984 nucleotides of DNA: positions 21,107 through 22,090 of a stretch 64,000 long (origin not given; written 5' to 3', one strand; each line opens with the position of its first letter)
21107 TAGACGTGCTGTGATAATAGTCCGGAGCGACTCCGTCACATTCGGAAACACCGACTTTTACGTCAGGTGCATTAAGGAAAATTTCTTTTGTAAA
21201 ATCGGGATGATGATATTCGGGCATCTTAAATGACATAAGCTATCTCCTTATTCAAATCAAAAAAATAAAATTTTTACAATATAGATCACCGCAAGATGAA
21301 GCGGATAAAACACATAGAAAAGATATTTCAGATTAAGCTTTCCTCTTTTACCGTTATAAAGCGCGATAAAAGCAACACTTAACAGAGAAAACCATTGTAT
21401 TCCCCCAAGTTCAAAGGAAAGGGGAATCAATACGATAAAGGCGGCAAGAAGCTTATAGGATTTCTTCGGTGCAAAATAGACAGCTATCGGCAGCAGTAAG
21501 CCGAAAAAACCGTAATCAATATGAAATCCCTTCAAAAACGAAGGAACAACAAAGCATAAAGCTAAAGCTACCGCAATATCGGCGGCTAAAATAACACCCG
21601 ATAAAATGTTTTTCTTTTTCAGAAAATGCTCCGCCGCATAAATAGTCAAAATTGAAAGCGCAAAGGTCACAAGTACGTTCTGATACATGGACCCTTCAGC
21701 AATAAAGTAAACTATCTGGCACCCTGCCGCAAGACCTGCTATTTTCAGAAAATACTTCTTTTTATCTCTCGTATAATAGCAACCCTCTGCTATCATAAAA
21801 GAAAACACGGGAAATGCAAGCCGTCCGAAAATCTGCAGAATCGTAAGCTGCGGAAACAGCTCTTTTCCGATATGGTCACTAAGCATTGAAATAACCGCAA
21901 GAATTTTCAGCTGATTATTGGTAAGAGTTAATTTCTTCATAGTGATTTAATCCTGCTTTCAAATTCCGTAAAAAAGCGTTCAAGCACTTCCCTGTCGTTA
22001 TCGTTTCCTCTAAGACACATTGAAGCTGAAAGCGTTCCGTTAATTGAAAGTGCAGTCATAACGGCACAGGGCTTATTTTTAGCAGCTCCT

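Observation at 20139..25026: Tight four-gene operon: bacterial GH3 adenylating enzyme, stand-alone condensation-like acyltransferase, TraX membrane protein and LOR/SDH-like enzyme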

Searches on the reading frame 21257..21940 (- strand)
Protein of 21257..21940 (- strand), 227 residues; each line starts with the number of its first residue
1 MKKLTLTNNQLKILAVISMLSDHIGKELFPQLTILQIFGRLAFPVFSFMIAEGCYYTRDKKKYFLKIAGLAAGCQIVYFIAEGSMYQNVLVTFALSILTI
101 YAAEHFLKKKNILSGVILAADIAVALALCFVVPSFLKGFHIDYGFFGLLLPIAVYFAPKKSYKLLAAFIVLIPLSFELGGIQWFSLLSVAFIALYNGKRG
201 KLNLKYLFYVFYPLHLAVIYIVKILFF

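Call 3: search_protein_families(library=pfam, proteins=[window:21257-21940:-], max_evalue=0.1)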
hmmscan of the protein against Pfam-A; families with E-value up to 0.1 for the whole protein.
window:21257-21940:- (227 aa): 2 families
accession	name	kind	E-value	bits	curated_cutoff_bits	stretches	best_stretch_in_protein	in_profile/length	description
PF05857.17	TraX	-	6.8e-34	118.1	25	1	8-222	2-216/217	TraX protein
PF03419.18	Peptidase_U4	-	0.069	12.9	28.4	1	90-221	9-128/284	Sporulation factor SpoIIGA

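Call 4: search_protein_families(library=ncbifam, proteins=[window:21257-21940:-], max_evalue=0.1)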
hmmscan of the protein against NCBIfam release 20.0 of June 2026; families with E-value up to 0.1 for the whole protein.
window:21257-21940:- (227 aa): 3 families
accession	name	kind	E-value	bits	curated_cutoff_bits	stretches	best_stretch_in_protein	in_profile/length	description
NF010454.0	PRK13882.1-1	subfamily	1.1e-10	41.7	206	1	9-224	7-206/209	conjugal transfer protein TrbP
TIGR02755.1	TraX_Ftype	equivalog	8.9e-08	32.5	149.35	1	10-221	11-221/224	type-F conjugative transfer system pilin acetylase TraX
NF010260.0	PRK13706.1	equivalog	0.0004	20.4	419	1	11-221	36-245/248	conjugal transfer pilus acetylase TraX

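Call 54: find_homologous_proteins(query=window:21257-21940:-, max_evalue=0.001)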
Query window:21257-21940:- (227 aa): 1173 proteins with E <= 0.001 among 2290 candidates; the best 120 are listed.
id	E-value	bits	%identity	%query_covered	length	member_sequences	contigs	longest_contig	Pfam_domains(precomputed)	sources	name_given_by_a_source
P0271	8.1e-138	476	100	100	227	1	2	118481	PF05857.18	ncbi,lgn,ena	-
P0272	2.7e-112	392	78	100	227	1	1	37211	PF05857.18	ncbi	-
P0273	4.9e-102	359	73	100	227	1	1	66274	PF05857.18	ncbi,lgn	-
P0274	2.7e-101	356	74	100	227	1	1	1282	PF05857.18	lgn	-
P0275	2.1e-99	350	72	100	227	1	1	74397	PF05857.18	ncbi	-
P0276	8.5e-99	348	71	100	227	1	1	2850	PF05857.18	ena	-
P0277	3.6e-98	346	72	100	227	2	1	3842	PF05857.18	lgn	-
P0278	2.1e-97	344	72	100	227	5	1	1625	PF05857.18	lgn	-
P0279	2.4e-97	343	69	96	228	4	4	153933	PF05857.18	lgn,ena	-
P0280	3.9e-96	339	70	100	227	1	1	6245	PF05857.18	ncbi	-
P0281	1.8e-95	337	70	98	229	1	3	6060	PF05857.18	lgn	-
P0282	9.0e-95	335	66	99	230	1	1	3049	PF05857.18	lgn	-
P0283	4.1e-94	333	70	100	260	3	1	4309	PF05857.18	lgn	-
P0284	8.6e-94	332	70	100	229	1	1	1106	PF05857.18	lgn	-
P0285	2.6e-93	330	68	100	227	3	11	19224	PF05857.18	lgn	-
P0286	5.9e-93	329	69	98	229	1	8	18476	PF05857.18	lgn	-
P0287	1.0e-92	328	74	92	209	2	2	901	PF05857.18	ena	-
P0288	2.1e-92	327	69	98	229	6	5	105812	PF05857.18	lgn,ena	-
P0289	3.6e-92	326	69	98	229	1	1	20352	PF05857.18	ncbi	-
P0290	3.9e-92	326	68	98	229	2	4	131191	PF05857.18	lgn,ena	-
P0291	9.3e-87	309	62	99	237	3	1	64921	PF05857.18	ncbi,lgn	-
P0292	8.5e-86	306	61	99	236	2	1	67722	PF05857.18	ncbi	-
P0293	2.7e-85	304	63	99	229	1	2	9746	PF05857.18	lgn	-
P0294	5.6e-83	296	60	98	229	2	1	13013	PF05857.18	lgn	-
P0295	7.1e-83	296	61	98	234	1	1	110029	PF05857.18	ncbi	-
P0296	7.6e-83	296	60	99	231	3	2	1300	PF05857.18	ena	-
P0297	1.0e-81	292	61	98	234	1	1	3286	PF05857.18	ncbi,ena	-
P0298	1.8e-81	292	59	99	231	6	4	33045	PF05857.18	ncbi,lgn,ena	-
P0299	5.3e-80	287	58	99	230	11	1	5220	PF05857.18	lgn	-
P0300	8.0e-80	286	60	99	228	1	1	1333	PF05857.18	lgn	-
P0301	1.2e-78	282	58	99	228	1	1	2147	PF05857.18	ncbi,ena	-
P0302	4.4e-77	277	60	100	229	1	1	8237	PF05857.18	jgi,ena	-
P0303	2.7e-76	275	56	98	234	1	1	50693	PF05857.18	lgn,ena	-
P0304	3.3e-76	274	60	98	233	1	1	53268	PF05857.18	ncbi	-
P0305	1.3e-75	272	57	99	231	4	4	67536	PF05857.18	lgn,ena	-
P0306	8.4e-75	270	55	99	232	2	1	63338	PF05857.18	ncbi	-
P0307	9.4e-75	270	56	99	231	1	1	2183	PF05857.18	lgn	-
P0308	1.1e-74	269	56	97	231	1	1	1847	PF05857.18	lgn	-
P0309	1.3e-74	269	57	99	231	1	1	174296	PF05857.18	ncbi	-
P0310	1.4e-74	269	56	99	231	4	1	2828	PF05857.18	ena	-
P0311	2.3e-74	268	57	99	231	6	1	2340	PF05857.18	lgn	-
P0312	2.7e-74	268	58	97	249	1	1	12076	PF05857.18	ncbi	-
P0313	6.5e-74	267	57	99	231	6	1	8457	PF05857.18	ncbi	-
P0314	7.3e-74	267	55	98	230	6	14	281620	PF05857.18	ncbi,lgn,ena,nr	ncbi:MAG: hypothetical protein IKL47_14555 [Clostridia bacterium]|nr:hypothetical protein [Clostridi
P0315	2.1e-73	265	55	98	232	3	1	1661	PF05857.18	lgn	-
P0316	2.2e-73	265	59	98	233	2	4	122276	PF05857.18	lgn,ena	-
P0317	2.2e-73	265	57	99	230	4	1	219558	PF05857.18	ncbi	-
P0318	2.6e-73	265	57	97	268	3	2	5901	PF05857.18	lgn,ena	-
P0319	3.8e-73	264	56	99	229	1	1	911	PF05857.18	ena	-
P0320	4.2e-73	264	56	99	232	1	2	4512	PF05857.18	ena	-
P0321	5.7e-73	264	57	99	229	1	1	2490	PF05857.18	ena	-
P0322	6.5e-73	264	56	99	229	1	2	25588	PF05857.18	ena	-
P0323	7.1e-73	263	55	99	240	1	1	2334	PF05857.18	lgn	-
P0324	7.5e-73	263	56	97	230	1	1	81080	PF05857.18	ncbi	-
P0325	8.7e-73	263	58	99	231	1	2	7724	PF05857.18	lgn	-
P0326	1.1e-72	263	57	99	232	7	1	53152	PF05857.18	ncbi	-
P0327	1.5e-72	262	58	99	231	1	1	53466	PF05857.18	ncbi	-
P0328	1.7e-72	262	55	99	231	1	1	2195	PF05857.18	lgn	-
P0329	1.8e-72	262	56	99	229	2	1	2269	PF05857.18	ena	-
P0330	1.8e-72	262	57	99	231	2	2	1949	PF05857.18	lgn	-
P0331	2.2e-72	262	58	99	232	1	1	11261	PF05857.18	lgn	-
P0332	3.1e-72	261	56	97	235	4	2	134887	PF05857.18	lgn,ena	-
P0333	3.8e-72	261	57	99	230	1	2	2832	PF05857.18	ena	-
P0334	4.2e-72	261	57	99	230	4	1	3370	PF05857.18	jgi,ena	-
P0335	5.1e-72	261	57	96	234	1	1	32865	PF05857.18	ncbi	-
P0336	5.7e-72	260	58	99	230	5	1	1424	PF05857.18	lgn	-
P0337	6.3e-72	260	52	99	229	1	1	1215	PF05857.18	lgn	-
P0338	6.5e-72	260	53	98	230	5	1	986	PF05857.18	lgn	-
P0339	1.1e-71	260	56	99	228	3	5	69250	PF05857.18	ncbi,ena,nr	ncbi:MAG: hypothetical protein J6V78_02845 [Clostridia bacterium]|nr:hypothetical protein [Clostridi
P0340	2.9e-71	258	54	99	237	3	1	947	PF05857.18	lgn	-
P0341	3.1e-71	258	57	99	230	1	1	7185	PF05857.18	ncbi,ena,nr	ncbi:MAG: hypothetical protein IKJ86_01340 [Clostridia bacterium]|nr:hypothetical protein [Clostridi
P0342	4.0e-71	258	54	98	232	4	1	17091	PF05857.18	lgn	-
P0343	4.3e-71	258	55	99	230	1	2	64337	PF05857.18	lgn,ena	-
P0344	5.0e-71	257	57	99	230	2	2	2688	PF05857.18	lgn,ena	-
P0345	6.7e-71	257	57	99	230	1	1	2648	PF05857.18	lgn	-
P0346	7.2e-71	257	56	99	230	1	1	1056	PF05857.18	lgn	-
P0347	9.5e-71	256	56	100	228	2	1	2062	PF05857.18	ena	-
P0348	1.0e-70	256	57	99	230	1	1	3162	PF05857.18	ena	-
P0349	1.2e-70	256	57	100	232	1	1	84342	PF05857.18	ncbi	-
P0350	1.3e-70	256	56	99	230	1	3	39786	PF05857.18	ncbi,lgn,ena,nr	ncbi:MAG: hypothetical protein IJN49_08805 [Clostridia bacterium]|nr:hypothetical protein [Clostridi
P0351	1.4e-70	256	56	99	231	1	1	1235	PF05857.18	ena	-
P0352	1.9e-70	256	57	99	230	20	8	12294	PF05857.18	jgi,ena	-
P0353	4.1e-70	254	51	99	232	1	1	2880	PF05857.18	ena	-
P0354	5.8e-70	254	57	99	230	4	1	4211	PF05857.18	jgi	-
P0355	1.2e-69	253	55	100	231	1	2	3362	PF05857.18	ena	-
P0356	1.3e-69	253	55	99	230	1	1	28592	PF05857.18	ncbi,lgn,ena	-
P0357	2.2e-69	252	55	100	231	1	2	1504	PF05857.18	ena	-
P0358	4.9e-69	251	52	97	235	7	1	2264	PF05857.18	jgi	-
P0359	5.3e-69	251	56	97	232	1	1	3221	PF05857.18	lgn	-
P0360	6.4e-69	250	53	100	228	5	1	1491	PF05857.18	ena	-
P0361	7.1e-69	250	57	91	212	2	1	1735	PF05857.18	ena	-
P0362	9.9e-69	250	54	99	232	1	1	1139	PF05857.18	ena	-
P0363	1.1e-68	250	53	97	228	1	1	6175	PF05857.18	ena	-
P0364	1.6e-68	249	54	100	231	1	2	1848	PF05857.18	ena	-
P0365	1.7e-68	249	51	97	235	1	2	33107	PF05857.18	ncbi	-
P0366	1.7e-68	249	54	100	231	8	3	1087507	PF05857.18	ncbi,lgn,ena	-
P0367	2.1e-68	249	54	99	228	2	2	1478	PF05857.18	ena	-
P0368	2.6e-68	249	54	100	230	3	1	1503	PF05857.18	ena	-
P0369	2.6e-68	248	52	98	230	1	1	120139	PF05857.18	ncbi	-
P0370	3.1e-68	248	54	99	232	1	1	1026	PF05857.18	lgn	-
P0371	5.4e-68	247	55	97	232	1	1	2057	PF05857.18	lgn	-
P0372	5.6e-68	247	55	97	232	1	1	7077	PF05857.18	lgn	-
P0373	6.6e-68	247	54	99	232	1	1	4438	PF05857.18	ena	-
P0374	6.9e-68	247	55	97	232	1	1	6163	PF05857.18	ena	-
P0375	6.9e-68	247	55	97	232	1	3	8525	PF05857.18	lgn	-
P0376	8.2e-68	247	54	99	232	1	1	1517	PF05857.18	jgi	jgi:hypothetical protein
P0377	8.6e-68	247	52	98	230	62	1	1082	PF05857.18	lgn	-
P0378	9.5e-68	247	52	98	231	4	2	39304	PF05857.18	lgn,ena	-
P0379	1.6e-67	246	55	97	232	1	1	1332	PF05857.18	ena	-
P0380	1.6e-67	246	55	97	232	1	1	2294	PF05857.18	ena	-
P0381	2.9e-67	245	54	98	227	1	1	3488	PF05857.18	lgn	-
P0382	2.9e-67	245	50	99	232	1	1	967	PF05857.18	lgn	-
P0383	3.3e-67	245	53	95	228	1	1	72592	PF05857.18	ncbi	-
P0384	5.7e-67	244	53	98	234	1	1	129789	PF05857.18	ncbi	-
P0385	1.3e-66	243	55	97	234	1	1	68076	PF05857.18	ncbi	-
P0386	1.6e-66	243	55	98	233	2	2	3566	PF05857.18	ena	-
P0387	1.9e-66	242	52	99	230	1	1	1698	PF05857.18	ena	-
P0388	2.5e-66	242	52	96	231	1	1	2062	PF05857.18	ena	-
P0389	3.0e-66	242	50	99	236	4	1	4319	PF05857.18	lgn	-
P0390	4.7e-66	241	52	99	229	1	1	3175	PF05857.18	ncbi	-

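Call 55: find_encoding_contigs(protein=P0314, flank=6000, max_places=2)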
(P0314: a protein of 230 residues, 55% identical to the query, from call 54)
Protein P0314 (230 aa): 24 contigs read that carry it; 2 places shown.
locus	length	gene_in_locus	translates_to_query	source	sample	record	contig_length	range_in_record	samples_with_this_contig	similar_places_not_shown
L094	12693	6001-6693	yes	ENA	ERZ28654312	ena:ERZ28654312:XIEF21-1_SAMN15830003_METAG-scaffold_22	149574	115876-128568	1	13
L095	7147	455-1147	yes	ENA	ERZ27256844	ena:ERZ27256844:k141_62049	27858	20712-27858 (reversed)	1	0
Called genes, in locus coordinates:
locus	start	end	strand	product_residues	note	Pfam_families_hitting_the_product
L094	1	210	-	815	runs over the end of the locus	PF00933:Glyco_hydro_3, PF01915:Glyco_hydro_3_C, PF14310:Fn3-like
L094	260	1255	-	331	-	PF01408:GFO_IDH_MocA, PF02894:GFO_IDH_MocA_C, PF22725:GFO_IDH_MocA_C3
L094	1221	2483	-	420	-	PF02646:RmuC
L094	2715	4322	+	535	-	PF00496:SBP_bac_5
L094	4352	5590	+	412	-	PF06245:DUF1015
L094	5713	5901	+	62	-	PF00830:Ribosomal_L28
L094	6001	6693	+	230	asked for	PF05857:TraX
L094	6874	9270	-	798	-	PF00488:MutS_V, PF20297:MSSS, PF01713:Smr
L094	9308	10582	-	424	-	PF10509:GalKase_gal_bdg, PF00288:GHMP_kinases_N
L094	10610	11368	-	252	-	PF09335:VTT_dom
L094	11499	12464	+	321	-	PF00389:2-Hacid_dh, PF02826:2-Hacid_dh_C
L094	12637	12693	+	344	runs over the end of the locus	PF00044:Gp_dh_N, PF02800:Gp_dh_C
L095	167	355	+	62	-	PF00830:Ribosomal_L28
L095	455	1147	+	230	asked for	PF05857:TraX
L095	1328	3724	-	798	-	PF00488:MutS_V, PF20297:MSSS, PF01713:Smr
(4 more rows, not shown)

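Call 56: find_encoding_contigs(protein=P0366, flank=6000, max_places=2)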
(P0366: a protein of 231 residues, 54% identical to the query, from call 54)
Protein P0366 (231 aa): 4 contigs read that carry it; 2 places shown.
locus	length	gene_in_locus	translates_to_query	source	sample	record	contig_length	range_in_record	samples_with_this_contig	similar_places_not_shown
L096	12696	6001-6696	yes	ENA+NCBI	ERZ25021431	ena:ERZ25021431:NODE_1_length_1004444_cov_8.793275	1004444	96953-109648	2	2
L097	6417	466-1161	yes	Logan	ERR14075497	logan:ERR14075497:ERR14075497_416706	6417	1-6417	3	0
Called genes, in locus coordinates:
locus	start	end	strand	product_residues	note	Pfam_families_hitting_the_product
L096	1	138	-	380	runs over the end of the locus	PF08241:Methyltransf_11 (faint), PF13679:Methyltransf_32, PF05206:TRM13 (weak), PF13649:Methyltransf_25, PF13847:Methyltransf_31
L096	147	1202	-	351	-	PF05050:Methyltransf_21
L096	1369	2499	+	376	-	PF00005:ABC_tran, PF08402:TOBE_2 (weak)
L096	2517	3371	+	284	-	PF00528:BPD_transp_1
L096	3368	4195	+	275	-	PF00528:BPD_transp_1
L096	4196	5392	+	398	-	PF01547:SBP_bac_1, PF13416:SBP_bac_8, PF13531:SBP_bac_11, PF13343:SBP_bac_6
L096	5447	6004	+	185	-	PF01613:Flavin_Reduct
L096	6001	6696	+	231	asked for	PF05857:TraX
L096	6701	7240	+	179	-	-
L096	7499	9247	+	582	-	PF00501:AMP-binding, PF23562:AMP-binding_C_3 (weak)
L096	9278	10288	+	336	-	-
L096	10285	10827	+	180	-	PF14512:TM1586_NiRdase (faint), PF00881:Nitroreductase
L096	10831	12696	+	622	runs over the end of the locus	PF01134:GIDA, PF07992:Pyr_redox_2, PF12831:FAD_oxidored (weak), PF13738:Pyr_redox_3 (faint), PF21680:GIDA_C_1st, PF13932:SAM_GIDA_C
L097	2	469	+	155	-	?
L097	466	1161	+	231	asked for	PF05857:TraX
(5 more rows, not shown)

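Call 66: predict_structure(alignment_id=A2)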
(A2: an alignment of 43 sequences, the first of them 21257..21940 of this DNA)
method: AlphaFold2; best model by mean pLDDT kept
length: 227 residues; sequences in the alignment: 43
mean_pLDDT: 90.9   pTM: 0.87
mean pLDDT of the five models: 90.9, 90.8, 90.1, 88.4, 88.3
residues with pLDDT >= 90: 158; 70-90: 65; 50-70: 2; < 50: 2
segments of 3 or more residues with pLDDT < 50: none
pLDDT, mean of each block of 10 residues (from residue 1): 78 92 89 94 95 91 93 87 87 97 97 97 96 93 95 96 97 96 96 88 77 79 78
secondary structure, 60 per line:
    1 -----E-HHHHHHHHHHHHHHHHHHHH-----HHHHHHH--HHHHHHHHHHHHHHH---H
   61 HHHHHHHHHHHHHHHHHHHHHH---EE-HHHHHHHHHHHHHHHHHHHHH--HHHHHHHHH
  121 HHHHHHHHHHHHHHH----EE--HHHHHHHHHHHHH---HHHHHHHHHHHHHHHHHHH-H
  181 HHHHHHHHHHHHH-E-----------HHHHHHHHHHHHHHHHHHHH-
elements in order: H8-27 H33-39 H42-56 H60-82 H89-109 H112-135 H144-156 H160-178 H180-193 H207-226

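Call 69: fold_search(model_id=the predicted structure, library=pdb)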
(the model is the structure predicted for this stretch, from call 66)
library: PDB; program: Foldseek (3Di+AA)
matches with E <= 10: 137; with E <= 0.001: 0
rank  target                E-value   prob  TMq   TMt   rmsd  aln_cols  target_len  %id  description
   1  9s35_A                8.4e-01  0.09  0.18  0.15  19.2       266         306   15  Cryo-EM structure of Candida albicans Vrg4 bound to an inhibitory nanobody. (released 2025-09-03)
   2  7ew2_R                8.4e-01  0.08  0.17  0.14  18.1       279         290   13  Cryo-EM structure of pFTY720-bound Sphingosine 1-phosphate receptor 3 in complex with Gi protein (released 2021-09-29)
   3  9qtq_G                1.0e+00  0.25  0.32  0.29  13.2       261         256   15  Structure of the energy converting methyltransferase (Mtr) of Methanosarcina mazei in complex with a novel protein bin (released 2025-12-24)
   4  6xr1                  1.5e+00  0.13  0.23  0.13  17.6       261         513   13  Computationally designed right-handed alpha/alpha single-chain toroid with 9 repeats (released 2021-07-14)
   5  7uw9_g                1.7e+00  0.06  0.12  0.16  19.7       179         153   10  Citrus V-ATPase State 1, H in contact with subunit a (released 2022-07-06)
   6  8flr_R                1.8e+00  0.06  0.17  0.12  18.8       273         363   16  Human PTH1R in complex with PTHrP and Gs (released 2023-04-26)
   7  6nbi_R                2.0e+00  0.07  0.18  0.14  18.2       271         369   11  Cryo-EM structure of parathyroid hormone receptor type 1 in complex with a long-acting parathyroid hormone analog and  (released 2019-04-17)
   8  4q88_B                2.1e+00  0.12  0.22  0.16  14.2       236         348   10  Glycosyl hydrolase family 88 from Bacteroides vulgatus (released 2014-05-21)
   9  4pxz                  2.2e+00  0.04  0.13  0.09  18.1       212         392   15  Crystal structure of P2Y12 receptor in complex with 2MeSADP (released 2014-04-30)
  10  6xz6_A                2.4e+00  0.05  0.14  0.15  24.9       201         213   10  Structure of the trypanosome brucei factor H receptor bound to domain D5 of bovine factor H (released 2020-03-25)
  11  7fhv_A                2.5e+00  0.08  0.19  0.16  17.6       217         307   11  Crystal structure of Multi-functional Polysaccharide lyase Smlt1473 (WT) from Stenotrophomonas maltophilia (strain K27 (released 2021-10-27)
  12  8ykw_R                2.5e+00  0.06  0.19  0.16  18.3       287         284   13  Cryo-EM structure of succinate receptor SUCR1 bound to succinic acid (released 2024-05-29)
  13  8f6t                  2.7e+00  0.07  0.19  0.12  16.5       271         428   13  Cryo-EM structure of alkane 1-monooxygenase AlkB-AlkG complex from Fontimonas thermophila (released 2023-04-05)
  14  7fhu_A                2.7e+00  0.06  0.18  0.14  17.1       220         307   11  Crystal structure of Multi-functional Polysaccharide lyase Smlt1473 from Stenotrophomonas maltophilia (strain K279a) i (released 2021-10-27)
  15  9q2n_A                2.7e+00  0.05  0.13  0.13  19.5       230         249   14  Nucleotide-free structure of PmtCD in nanodisc (released 2025-11-26)
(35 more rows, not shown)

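Call 76: search_protein_families(library=padloc, proteins=[window:21257-21940:-], max_evalue=0.01)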
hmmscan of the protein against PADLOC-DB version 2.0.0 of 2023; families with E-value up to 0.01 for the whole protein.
window:21257-21940:- (227 aa): 0 families

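Call 80: find_encoding_contigs(protein=P0309, flank=8000, max_places=1)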
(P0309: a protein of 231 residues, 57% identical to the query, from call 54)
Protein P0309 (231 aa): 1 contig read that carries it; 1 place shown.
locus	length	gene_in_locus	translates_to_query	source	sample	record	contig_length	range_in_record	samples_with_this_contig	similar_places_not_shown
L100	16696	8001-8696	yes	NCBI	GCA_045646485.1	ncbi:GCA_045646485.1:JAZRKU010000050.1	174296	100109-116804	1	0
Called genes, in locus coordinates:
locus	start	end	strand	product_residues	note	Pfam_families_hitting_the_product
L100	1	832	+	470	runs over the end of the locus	PF00535:Glycos_transf_2, PF13641:Glyco_tranf_2_3, PF00535:Glycos_transf_2, PF13632:Glyco_trans_2_3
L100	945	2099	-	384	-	PF05206:TRM13 (weak), PF13679:Methyltransf_32, PF13649:Methyltransf_25, PF13847:Methyltransf_31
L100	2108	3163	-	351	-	PF22674:C2185-like_N (faint), PF05050:Methyltransf_21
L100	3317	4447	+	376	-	PF00005:ABC_tran, PF08402:TOBE_2 (weak)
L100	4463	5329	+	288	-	PF00528:BPD_transp_1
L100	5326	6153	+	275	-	PF00528:BPD_transp_1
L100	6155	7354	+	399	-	PF01547:SBP_bac_1, PF13416:SBP_bac_8, PF13531:SBP_bac_11, PF13343:SBP_bac_6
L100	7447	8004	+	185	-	PF01613:Flavin_Reduct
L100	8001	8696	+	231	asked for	PF05857:TraX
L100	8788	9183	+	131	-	PF12844:HTH_19, PF13560:HTH_31 (weak), PF01381:HTH_3, PF13443:HTH_26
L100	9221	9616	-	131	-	PF05168:HEPN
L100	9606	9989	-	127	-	PF01909:NTP_transf_2, PF18765:Polbeta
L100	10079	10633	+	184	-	-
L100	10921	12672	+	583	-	PF00501:AMP-binding, PF23562:AMP-binding_C_3 (weak)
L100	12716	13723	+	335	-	-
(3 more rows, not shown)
